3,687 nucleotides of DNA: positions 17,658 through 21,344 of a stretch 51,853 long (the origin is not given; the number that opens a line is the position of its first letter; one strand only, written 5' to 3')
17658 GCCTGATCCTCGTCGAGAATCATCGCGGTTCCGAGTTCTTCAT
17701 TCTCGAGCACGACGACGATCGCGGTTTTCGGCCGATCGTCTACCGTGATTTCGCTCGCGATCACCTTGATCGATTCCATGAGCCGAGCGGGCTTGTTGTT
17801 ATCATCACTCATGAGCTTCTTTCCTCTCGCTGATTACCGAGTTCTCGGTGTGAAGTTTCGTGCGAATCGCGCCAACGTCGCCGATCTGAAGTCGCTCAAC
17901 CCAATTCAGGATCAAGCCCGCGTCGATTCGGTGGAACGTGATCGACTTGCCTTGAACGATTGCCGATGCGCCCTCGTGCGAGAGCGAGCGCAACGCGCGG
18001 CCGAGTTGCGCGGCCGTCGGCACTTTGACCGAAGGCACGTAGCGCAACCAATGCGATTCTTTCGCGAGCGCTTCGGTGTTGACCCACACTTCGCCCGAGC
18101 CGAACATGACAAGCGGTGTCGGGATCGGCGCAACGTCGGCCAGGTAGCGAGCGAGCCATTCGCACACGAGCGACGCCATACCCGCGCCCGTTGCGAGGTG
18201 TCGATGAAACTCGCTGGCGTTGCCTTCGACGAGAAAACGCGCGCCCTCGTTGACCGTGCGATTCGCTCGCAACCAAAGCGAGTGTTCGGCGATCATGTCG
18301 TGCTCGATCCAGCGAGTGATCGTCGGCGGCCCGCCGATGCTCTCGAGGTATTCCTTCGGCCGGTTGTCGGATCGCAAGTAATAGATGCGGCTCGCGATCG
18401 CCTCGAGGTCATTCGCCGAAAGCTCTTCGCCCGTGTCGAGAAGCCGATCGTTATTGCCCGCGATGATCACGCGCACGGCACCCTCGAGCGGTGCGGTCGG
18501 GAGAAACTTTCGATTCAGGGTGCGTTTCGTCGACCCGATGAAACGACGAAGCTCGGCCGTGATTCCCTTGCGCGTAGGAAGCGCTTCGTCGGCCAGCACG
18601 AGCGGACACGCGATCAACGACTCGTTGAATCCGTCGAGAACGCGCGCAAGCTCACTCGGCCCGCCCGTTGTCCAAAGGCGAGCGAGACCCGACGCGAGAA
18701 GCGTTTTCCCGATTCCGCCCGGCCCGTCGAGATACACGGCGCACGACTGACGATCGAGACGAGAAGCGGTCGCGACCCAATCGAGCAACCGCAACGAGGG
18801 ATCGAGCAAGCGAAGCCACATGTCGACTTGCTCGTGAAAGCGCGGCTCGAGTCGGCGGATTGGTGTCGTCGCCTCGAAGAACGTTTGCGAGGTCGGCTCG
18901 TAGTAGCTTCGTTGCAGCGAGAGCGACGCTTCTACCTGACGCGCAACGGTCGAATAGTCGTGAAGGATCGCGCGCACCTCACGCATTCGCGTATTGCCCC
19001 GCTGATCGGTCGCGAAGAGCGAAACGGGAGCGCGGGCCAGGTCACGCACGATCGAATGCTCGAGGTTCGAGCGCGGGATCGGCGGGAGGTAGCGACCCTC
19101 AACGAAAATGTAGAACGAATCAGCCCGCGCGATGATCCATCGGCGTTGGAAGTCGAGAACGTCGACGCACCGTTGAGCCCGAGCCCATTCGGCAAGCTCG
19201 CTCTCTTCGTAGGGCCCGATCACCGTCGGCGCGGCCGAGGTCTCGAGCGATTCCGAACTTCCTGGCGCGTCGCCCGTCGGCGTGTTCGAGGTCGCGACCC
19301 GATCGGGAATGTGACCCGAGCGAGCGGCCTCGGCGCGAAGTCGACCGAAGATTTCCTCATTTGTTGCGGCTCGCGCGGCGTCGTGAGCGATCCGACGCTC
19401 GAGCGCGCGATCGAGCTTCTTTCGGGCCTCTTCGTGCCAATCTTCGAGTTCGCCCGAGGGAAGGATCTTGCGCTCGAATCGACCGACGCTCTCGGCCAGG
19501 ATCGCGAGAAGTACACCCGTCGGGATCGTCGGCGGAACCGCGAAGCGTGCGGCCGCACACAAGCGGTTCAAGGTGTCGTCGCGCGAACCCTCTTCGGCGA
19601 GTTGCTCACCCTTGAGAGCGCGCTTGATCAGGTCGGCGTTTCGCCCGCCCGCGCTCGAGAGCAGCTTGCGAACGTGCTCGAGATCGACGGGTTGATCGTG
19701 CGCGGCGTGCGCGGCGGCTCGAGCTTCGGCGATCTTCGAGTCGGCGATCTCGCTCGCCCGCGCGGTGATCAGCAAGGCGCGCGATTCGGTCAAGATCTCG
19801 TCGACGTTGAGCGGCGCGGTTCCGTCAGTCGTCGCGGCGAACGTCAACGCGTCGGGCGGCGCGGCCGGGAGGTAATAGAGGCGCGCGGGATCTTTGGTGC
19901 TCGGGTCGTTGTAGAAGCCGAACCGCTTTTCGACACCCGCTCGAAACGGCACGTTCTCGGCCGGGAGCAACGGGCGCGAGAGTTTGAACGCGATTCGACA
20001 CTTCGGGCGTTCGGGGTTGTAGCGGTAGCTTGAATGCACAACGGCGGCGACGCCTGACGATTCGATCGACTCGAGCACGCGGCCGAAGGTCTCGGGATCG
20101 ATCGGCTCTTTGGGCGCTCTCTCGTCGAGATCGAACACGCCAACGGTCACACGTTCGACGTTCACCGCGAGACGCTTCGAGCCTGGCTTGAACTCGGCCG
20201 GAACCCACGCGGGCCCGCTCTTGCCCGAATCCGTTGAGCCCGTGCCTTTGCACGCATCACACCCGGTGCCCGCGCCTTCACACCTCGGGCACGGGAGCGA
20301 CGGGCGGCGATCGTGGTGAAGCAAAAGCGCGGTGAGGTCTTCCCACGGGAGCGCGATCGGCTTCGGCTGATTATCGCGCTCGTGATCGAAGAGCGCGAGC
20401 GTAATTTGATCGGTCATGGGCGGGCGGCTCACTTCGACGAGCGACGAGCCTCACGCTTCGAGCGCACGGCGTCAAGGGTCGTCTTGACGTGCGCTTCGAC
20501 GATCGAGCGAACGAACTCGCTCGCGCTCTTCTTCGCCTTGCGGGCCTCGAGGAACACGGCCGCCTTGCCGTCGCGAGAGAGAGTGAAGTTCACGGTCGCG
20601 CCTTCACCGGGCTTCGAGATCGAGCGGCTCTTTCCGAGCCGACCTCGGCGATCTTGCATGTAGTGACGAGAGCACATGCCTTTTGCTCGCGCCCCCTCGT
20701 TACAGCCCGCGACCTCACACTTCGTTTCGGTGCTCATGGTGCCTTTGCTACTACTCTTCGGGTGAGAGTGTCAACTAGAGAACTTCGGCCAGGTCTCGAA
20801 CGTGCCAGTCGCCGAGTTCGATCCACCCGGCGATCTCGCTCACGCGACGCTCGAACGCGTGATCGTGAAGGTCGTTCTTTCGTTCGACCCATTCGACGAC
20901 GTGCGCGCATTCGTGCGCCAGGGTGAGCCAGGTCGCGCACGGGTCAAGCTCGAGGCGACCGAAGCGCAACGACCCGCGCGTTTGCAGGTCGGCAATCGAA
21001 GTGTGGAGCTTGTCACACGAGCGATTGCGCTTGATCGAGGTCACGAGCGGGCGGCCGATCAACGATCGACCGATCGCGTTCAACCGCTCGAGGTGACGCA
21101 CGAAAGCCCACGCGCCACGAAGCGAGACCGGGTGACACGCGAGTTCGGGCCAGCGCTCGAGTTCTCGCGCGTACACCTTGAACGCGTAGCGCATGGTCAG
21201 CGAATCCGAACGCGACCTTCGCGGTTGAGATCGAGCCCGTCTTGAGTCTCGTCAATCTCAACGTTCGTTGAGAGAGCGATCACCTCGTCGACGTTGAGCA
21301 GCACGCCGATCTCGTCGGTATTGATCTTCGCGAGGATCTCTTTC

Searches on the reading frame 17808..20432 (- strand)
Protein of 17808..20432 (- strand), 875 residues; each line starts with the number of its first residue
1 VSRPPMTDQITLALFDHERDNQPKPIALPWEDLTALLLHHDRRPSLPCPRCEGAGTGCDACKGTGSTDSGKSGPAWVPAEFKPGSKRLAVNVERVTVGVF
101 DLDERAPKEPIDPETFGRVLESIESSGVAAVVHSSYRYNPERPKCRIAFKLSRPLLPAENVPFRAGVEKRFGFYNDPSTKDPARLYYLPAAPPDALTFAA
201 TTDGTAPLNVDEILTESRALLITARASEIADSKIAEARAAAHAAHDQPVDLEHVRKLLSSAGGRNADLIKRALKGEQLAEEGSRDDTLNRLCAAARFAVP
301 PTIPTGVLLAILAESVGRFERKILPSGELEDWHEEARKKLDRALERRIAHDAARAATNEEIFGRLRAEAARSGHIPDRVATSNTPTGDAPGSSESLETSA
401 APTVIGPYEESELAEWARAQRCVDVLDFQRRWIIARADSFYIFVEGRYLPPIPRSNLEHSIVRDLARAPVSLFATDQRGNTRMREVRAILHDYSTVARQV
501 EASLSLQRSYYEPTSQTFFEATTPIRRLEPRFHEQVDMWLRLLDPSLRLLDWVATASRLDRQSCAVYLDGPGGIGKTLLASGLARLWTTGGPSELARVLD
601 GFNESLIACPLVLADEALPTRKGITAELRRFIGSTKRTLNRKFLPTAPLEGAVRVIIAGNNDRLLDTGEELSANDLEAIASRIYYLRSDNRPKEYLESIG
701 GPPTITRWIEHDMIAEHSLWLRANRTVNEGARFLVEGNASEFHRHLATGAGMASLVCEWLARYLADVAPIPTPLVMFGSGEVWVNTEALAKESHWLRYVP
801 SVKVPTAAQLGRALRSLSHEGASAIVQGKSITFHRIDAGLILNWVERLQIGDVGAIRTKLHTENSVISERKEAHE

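Call 25: search_protein_families(library=pfam, max_evalue=0.001, proteins=[window:17808-20432:-])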
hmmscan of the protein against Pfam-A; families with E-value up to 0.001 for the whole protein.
window:17808-20432:- (875 aa): 1 family
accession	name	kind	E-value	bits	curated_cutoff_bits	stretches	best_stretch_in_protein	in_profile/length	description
PF19263.5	DUF5906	-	3.6e-06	28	27.6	1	568-663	1-104/114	Family of unknown function (DUF5906)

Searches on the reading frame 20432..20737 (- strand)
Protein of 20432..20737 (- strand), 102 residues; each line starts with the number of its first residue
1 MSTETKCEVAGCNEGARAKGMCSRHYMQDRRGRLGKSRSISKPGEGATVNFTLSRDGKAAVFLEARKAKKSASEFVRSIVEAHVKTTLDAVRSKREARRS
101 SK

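Call 108: search_protein_families(library=pfam, max_evalue=0.01, proteins=[window:20432-20737:-])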
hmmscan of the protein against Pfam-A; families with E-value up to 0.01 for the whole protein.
window:20432-20737:- (102 aa): 1 family
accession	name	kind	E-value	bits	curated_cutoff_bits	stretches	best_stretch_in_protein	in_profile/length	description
PF24906.1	Zf_WRKY19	-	0.00099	19.3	27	1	6-25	3-22/24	WRKY19 zinc finger domain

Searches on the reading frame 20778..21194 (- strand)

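Call 108: search_protein_families(library=pfam, max_evalue=0.01, proteins=[window:20778-21194:-])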
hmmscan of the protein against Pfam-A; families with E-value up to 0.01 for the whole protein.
window:20778-21194:- (139 aa): 1 family
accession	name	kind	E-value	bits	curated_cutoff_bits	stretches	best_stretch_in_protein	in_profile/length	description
PF10263.15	SprT-like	-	0.0015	18.8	25.6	1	91-122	64-96/108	SprT-like family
